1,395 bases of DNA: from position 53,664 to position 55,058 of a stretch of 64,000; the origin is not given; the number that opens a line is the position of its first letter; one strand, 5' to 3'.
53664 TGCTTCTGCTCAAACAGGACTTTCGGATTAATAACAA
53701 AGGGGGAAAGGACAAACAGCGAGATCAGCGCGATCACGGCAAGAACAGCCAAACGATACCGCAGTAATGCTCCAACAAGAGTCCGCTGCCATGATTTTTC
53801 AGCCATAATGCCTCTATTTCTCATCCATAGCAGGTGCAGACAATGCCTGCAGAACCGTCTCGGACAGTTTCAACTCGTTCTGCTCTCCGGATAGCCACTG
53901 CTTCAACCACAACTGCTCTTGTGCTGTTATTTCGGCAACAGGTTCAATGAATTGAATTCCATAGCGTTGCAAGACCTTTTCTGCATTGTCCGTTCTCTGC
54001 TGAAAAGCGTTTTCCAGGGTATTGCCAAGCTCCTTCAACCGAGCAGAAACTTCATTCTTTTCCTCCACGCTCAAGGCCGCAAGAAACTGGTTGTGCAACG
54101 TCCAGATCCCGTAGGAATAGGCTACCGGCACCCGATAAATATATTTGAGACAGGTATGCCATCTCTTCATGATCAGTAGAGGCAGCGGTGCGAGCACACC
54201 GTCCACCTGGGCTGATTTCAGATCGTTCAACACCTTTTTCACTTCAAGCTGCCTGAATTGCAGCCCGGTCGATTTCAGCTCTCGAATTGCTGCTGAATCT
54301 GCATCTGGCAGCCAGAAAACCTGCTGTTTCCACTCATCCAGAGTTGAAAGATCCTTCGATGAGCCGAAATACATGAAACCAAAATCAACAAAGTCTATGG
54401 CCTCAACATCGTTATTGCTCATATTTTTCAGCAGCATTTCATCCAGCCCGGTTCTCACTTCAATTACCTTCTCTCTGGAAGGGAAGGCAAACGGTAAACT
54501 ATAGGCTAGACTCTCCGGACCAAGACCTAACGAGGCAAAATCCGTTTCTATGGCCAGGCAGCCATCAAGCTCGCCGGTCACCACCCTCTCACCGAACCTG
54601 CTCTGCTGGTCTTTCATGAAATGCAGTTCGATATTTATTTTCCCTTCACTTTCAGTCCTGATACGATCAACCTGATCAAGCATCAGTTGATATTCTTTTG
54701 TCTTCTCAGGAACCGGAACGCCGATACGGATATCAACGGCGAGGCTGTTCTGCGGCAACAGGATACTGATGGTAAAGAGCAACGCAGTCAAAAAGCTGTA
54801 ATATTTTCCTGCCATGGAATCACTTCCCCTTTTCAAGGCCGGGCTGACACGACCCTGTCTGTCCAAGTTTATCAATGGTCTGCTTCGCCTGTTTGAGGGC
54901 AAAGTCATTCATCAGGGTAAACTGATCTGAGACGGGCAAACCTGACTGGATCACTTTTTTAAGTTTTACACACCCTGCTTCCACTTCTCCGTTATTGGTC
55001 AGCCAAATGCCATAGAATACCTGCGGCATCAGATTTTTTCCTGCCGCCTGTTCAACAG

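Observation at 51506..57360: Tight five-gene operon linking an MfnB-like furan-phosphate synthase homologue to a flippase-like protein, a TatT/DctP-like pair and an RND exporter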

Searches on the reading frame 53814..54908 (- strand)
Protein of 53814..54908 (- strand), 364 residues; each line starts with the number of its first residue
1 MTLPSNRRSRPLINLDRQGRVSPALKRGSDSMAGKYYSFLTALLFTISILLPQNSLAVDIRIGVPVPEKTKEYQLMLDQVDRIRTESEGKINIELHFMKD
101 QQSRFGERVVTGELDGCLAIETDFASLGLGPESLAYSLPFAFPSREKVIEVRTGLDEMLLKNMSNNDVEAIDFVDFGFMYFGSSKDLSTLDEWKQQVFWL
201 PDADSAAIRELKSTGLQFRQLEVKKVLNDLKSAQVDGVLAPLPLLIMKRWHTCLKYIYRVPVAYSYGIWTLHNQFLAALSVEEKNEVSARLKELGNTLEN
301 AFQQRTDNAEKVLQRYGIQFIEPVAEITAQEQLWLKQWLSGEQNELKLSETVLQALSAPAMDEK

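Call 3: search_protein_families(library=pfam, proteins=[window:53814-54908:-], max_evalue=0.01)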
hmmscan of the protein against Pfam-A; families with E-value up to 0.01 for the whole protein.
window:53814-54908:- (364 aa): 1 family
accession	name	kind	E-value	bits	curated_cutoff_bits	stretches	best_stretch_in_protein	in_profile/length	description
PF03480.18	DctP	-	5.9e-16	59.1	23.4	1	67-330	6-270/286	Bacterial extracellular solute-binding protein, family 7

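Call 4: search_protein_families(library=ncbifam, proteins=[window:53814-54908:-], max_evalue=0.01)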
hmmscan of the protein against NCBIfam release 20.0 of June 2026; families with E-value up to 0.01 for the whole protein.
window:53814-54908:- (364 aa): 2 families
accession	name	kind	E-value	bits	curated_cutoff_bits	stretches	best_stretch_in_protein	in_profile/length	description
NF037995.1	TRAP_S1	subfamily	2e-31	109.3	50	1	67-326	7-266/271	TRAP transporter substrate-binding protein DctP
TIGR00787.1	dctP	subfamily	6.6e-10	38.9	175.05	1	79-313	18-253/257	DctP family TRAP transporter solute-binding subunit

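Call 10: search_solved_structures(query=window:53814-54908:-, max_evalue=0.01)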
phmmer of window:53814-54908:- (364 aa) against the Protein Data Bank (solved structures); distinct sequences matched with E-value up to 0.01: 7.
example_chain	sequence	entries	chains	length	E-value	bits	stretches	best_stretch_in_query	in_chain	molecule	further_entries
4nn3_A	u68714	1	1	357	3.6e-07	32.6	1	38-260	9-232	TRAP dicarboxylate transporter, DctP subunit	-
4ngu_A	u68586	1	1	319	5.4e-06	28.7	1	83-343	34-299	TRAP dicarboxylate transporter, DctP subunit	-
4n8g_A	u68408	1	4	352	2.1e-05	26.8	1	41-343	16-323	TRAP dicarboxylate transporter, DctP subunit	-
4ovs_A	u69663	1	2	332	4.2e-05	25.8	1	87-251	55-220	TRAP dicarboxylate transporter, DctP subunit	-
4mmp_A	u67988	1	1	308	8.1e-05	24.8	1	59-282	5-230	Sialic Acid Binding Protein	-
4pdd_A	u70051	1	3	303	0.0044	19.1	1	119-324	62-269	TRAP dicarboxylate transporter, DctP subunit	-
4x8r_A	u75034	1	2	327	0.0048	19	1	80-238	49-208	TRAP dicarboxylate transporter, DctP subunit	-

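Call 54: search_solved_structures(query=window:53814-54815:-, max_evalue=0.01, show_alignments=5)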
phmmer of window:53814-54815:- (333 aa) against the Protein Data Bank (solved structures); distinct sequences matched with E-value up to 0.01: 8.
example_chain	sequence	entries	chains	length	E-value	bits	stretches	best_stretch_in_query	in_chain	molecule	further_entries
4nn3_A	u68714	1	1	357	3.6e-07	32.7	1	8-229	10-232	TRAP dicarboxylate transporter, DctP subunit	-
4ngu_A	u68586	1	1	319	4.9e-06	29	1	52-312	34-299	TRAP dicarboxylate transporter, DctP subunit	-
4n8g_A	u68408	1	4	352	1.9e-05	27.1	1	10-312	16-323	TRAP dicarboxylate transporter, DctP subunit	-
4ovs_A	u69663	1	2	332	3.7e-05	26.1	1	56-220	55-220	TRAP dicarboxylate transporter, DctP subunit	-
4mmp_A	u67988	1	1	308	7.3e-05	25.1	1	28-251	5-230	Sialic Acid Binding Protein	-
4pdd_A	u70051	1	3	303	0.004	19.4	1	88-293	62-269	TRAP dicarboxylate transporter, DctP subunit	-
4x8r_A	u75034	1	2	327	0.0043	19.3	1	49-207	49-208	TRAP dicarboxylate transporter, DctP subunit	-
7bbr_A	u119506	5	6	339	0.009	18.2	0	96-302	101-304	Putative TRAP transporter solute receptor DctP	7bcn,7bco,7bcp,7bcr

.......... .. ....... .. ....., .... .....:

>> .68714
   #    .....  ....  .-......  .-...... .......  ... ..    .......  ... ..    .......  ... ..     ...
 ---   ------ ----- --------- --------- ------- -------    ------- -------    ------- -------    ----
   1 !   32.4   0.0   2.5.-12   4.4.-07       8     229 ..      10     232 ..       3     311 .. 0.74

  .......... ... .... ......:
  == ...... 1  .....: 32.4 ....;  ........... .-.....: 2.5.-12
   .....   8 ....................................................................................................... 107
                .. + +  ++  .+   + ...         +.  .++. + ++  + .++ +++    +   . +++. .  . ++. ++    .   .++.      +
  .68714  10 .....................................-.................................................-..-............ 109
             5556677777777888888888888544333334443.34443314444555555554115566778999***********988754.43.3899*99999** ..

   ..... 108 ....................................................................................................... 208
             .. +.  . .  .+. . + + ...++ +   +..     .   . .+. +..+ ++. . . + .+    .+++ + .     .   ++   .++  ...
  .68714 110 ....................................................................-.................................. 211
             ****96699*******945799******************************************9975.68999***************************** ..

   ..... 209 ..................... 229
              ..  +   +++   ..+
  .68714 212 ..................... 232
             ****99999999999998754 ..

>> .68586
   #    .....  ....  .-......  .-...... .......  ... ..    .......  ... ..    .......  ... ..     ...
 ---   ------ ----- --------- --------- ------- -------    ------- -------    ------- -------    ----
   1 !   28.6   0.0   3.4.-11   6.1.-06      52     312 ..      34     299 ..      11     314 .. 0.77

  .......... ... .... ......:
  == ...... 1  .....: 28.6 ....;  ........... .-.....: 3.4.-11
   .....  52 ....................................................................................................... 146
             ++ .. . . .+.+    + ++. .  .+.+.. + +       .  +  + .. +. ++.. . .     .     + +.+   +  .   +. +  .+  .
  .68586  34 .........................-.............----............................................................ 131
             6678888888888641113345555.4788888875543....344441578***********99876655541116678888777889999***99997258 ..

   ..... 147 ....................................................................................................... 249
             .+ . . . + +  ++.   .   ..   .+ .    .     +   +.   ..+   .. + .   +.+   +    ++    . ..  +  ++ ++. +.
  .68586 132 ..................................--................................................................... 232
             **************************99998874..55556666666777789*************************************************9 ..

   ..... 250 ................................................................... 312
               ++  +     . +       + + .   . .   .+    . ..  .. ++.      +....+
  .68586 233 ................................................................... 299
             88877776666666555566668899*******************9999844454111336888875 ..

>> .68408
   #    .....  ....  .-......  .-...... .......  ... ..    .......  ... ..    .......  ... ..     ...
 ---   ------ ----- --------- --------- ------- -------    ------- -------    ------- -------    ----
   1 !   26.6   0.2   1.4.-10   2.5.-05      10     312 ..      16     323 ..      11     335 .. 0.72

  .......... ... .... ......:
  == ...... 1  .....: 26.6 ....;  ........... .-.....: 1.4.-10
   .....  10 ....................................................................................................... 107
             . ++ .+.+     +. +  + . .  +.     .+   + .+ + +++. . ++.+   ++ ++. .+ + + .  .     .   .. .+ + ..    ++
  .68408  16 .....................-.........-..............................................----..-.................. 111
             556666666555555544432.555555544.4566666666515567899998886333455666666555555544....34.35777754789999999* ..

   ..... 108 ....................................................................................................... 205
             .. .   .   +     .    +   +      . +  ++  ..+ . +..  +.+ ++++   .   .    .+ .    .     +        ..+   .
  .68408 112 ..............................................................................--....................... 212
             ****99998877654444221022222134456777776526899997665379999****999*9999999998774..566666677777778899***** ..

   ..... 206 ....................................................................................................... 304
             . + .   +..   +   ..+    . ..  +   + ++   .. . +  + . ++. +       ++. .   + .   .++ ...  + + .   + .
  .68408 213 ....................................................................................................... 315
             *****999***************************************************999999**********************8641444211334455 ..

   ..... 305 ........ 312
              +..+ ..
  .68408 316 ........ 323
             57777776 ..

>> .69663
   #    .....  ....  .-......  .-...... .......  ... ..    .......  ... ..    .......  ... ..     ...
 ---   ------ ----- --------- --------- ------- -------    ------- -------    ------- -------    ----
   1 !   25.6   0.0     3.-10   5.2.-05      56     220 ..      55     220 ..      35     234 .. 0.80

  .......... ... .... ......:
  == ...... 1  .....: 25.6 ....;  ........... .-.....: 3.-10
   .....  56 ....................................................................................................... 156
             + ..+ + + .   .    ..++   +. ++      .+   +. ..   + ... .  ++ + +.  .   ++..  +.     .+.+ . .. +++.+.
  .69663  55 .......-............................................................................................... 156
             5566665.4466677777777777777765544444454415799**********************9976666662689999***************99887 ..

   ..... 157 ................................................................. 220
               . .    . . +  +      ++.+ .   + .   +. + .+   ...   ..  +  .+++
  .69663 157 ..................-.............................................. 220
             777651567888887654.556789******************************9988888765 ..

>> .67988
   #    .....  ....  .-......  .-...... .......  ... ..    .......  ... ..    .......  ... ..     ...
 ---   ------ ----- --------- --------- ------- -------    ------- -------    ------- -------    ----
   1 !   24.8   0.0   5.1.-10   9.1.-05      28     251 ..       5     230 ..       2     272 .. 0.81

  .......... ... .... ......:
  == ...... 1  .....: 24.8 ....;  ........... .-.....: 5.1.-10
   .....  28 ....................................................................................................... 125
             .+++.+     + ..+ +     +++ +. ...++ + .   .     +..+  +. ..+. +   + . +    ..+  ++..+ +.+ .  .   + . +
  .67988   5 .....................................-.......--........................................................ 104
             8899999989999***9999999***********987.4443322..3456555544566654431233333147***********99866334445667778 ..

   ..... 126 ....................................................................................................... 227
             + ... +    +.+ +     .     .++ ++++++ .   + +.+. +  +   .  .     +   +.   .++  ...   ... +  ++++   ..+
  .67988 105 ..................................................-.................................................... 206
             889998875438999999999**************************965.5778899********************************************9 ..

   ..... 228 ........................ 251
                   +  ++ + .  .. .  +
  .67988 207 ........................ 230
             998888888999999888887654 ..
